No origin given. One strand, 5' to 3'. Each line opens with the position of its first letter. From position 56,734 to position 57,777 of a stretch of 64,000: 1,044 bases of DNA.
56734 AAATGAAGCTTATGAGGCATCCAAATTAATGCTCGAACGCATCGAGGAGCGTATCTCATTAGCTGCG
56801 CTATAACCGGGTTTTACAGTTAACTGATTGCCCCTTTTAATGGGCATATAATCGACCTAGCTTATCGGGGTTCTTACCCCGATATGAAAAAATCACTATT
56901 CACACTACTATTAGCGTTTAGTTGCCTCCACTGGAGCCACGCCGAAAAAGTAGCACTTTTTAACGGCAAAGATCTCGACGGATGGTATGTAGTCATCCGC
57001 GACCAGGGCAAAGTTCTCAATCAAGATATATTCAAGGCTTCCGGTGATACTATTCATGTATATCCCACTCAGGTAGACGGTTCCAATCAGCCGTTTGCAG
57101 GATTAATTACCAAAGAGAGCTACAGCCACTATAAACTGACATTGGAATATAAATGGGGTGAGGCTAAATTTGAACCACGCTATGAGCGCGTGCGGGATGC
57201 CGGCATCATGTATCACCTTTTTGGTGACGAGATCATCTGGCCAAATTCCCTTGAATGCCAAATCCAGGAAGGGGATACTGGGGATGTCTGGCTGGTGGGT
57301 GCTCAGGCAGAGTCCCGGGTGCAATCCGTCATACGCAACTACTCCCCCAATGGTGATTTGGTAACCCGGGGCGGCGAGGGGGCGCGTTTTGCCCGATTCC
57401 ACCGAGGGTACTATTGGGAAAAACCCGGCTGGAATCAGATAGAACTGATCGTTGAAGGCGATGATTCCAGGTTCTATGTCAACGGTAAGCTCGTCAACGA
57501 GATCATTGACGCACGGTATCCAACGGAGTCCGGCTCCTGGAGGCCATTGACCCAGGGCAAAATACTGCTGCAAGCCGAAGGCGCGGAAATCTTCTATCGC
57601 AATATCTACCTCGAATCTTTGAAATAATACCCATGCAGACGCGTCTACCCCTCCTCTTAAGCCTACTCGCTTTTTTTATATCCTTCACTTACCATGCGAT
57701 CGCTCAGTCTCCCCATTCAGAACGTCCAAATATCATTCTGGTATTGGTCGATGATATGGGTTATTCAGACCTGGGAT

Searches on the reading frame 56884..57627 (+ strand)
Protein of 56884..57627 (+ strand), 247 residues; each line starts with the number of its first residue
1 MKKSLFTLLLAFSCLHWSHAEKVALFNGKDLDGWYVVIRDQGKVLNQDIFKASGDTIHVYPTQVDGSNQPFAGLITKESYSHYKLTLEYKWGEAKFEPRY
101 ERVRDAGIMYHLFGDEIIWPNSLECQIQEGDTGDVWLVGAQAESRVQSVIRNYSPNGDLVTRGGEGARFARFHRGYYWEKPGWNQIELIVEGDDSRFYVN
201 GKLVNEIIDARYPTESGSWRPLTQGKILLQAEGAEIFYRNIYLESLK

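Call 65: search_protein_families(library=pfam, proteins=[window:56884-57627:+], max_evalue=0.00001)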
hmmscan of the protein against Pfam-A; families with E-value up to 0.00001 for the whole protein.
window:56884-57627:+ (247 aa): 1 family
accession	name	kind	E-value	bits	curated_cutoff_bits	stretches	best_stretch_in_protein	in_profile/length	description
PF06439.18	3keto-disac_hyd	-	1.7e-27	97.2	26.8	1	23-243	3-186/187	3-keto-disaccharide hydrolase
